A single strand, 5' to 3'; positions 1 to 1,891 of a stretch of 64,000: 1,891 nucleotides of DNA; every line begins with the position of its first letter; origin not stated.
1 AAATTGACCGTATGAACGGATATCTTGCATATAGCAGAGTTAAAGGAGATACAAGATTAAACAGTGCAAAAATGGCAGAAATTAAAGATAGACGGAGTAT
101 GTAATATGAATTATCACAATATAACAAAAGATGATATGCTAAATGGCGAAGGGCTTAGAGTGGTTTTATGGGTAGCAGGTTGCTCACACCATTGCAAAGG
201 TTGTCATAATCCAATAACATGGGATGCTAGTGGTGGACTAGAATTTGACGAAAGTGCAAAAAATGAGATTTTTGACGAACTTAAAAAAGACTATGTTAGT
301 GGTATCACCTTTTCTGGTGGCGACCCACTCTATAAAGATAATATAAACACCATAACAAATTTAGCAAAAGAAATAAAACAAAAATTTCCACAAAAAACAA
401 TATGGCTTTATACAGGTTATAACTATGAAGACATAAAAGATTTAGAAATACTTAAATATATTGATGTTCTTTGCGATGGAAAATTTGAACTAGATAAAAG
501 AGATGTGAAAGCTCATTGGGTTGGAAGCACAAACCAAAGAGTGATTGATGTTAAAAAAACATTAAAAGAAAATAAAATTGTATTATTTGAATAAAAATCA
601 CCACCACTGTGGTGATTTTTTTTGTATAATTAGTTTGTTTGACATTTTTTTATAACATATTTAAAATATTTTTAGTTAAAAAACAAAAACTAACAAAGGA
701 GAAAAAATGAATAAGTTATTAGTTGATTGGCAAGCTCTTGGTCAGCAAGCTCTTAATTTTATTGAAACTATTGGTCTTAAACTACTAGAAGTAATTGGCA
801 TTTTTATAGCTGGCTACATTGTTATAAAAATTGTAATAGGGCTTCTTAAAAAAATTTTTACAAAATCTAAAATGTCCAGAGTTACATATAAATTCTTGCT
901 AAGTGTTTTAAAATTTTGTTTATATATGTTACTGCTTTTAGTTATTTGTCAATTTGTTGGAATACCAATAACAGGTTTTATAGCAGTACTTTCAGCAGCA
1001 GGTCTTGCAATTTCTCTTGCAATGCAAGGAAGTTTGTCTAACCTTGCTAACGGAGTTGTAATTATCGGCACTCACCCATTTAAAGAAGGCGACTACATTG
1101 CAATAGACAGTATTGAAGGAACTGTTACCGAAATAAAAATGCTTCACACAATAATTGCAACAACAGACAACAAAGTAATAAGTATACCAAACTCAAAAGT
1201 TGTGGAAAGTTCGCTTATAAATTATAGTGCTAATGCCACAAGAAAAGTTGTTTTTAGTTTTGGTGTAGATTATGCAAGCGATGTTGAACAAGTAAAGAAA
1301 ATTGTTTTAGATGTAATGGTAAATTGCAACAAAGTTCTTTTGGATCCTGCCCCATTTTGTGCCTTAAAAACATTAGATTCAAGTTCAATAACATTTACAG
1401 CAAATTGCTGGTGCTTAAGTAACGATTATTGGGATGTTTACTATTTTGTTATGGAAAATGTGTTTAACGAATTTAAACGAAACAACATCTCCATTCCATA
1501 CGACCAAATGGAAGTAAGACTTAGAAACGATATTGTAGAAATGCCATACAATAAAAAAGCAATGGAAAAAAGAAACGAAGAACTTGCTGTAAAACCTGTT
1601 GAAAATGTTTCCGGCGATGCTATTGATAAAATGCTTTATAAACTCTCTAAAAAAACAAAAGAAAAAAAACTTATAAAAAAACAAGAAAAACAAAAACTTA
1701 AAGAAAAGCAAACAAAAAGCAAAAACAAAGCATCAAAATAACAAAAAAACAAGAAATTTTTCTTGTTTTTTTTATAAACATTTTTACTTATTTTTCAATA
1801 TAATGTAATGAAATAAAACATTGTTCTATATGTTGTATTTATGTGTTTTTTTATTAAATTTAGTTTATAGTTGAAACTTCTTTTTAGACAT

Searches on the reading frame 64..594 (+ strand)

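Call 48: search_protein_families(library=pfam, max_evalue=1e-8, proteins=[window:64-594:+])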
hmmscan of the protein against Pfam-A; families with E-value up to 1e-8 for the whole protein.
window:64-594:+ (176 aa): 1 family
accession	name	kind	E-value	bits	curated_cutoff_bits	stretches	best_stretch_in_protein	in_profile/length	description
PF13353.11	Fer4_12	-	1.5e-49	168.3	22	1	26-161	1-137/137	4Fe-4S single cluster domain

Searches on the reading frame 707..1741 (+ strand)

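Call 48: search_protein_families(library=pfam, max_evalue=1e-8, proteins=[window:707-1741:+])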
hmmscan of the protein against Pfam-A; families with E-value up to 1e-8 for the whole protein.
window:707-1741:+ (344 aa): 2 families
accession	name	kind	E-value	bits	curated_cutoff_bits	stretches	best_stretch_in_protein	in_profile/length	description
PF00924.24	MS_channel_2nd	-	1.3e-18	67.3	20.2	1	109-174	2-67/68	Mechanosensitive ion channel, beta-domain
PF21082.3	MS_channel_3rd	-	5.6e-17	62.4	21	1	181-263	1-88/88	Mechanosensitive ion channel MscS, C-terminal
